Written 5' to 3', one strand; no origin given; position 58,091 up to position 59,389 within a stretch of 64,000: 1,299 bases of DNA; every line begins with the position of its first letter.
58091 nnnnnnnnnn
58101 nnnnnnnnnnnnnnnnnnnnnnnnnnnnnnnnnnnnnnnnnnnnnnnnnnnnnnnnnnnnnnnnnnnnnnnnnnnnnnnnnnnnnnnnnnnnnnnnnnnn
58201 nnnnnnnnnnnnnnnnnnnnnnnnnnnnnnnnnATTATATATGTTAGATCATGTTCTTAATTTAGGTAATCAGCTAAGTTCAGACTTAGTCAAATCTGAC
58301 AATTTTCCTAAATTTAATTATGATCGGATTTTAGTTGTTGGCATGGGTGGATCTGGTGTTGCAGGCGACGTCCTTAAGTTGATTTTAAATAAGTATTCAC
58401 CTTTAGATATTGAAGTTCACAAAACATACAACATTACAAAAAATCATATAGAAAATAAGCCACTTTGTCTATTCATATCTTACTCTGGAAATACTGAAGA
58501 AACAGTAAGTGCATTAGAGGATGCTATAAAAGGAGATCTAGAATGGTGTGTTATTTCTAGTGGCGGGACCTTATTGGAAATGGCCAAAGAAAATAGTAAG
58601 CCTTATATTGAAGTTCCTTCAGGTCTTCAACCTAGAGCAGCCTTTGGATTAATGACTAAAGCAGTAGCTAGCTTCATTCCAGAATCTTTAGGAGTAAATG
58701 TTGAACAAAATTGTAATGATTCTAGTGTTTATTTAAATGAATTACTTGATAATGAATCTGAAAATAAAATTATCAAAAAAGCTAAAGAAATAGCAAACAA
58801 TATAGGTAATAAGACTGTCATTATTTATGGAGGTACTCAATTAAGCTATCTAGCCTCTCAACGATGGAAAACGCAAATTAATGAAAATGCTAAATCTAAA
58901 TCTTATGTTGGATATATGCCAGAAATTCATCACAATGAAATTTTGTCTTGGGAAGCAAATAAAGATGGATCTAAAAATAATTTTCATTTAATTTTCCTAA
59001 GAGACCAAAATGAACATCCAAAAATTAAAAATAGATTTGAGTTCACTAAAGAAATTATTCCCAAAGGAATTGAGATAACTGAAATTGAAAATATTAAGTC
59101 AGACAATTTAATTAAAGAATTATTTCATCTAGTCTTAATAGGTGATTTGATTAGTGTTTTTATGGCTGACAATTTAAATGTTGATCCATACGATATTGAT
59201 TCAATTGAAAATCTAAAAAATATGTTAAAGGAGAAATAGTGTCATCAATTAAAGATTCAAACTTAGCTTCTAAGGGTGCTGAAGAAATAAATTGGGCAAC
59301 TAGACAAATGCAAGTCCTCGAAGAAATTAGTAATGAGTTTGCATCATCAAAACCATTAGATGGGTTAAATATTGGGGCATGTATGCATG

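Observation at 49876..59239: Complete predicted mannose-activation and polyprenyl-phosphate glycosylation module (zinc-ribbon + GT-C + GtrA + GT2) between cofD/cofE and pmm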

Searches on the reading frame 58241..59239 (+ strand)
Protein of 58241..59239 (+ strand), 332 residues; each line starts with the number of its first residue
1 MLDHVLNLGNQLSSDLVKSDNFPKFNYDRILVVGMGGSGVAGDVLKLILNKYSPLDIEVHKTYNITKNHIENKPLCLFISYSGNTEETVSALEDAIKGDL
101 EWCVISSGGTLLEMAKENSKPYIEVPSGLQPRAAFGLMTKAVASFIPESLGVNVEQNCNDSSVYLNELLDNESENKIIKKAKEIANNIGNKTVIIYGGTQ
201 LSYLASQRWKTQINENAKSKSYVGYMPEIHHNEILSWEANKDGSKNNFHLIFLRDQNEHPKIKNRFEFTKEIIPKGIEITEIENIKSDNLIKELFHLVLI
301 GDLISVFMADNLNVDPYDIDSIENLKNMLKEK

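Call 4: search_protein_families(library=pfam, proteins=[window:58241-59239:+], max_evalue=0.01)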
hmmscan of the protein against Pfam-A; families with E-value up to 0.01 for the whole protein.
window:58241-59239:+ (332 aa): 2 families
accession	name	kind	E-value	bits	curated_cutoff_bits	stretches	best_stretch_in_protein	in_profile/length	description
PF10432.14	bact-PGI_C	-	6.8e-42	143.4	24.5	1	179-329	3-151/151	Bacterial phospho-glucose isomerase C-terminal SIS domain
PF01380.27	SIS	-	5.4e-09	36.4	25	1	28-95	6-76/131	SIS domain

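Call 5: search_protein_families(library=ncbifam, proteins=[window:58241-59239:+], max_evalue=0.01)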
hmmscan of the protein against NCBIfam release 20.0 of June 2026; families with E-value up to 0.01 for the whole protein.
window:58241-59239:+ (332 aa): 9 families
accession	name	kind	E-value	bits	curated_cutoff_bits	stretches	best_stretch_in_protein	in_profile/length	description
NF006423.0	PRK08674.1-2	equivalog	1.8e-75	253.8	254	1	3-330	5-317/317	bifunctional phosphoglucose/phosphomannose isomerase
TIGR02128.1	G6PI_arch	equivalog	3.6e-75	252.7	213.9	1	25-329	20-307/308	bifunctional phosphoglucose/phosphomannose isomerase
NF006426.0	PRK08674.1-6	subfamily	1.1e-69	235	295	1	1-331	16-351/354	bifunctional phosphoglucose/phosphomannose isomerase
NF006425.0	PRK08674.1-5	equivalog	1.3e-65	221.7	471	1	1-330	19-354/358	bifunctional phosphoglucose/phosphomannose isomerase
NF006422.0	PRK08674.1-1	subfamily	9.1e-47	160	317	1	21-330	19-296/302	bifunctional phosphoglucose/phosphomannose isomerase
NF006424.0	PRK08674.1-3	equivalog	3.7e-31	108.8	730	1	29-331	52-354/355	bifunctional phosphoglucose/phosphomannose isomerase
NF001484.0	PRK00331.1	subfamily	5.3e-08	31.7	381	1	26-100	285-361/601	isomerizing glutamine--fructose-6-phosphate transaminase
TIGR01135.1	glmS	equivalog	7.3e-07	28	418.05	1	25-99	289-365/607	glutamine--fructose-6-phosphate transaminase (isomerizing)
TIGR03127.2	RuMP_HxlB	equivalog_domain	0.0009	19.2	160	1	28-101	31-101/178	6-phospho-3-hexuloisomerase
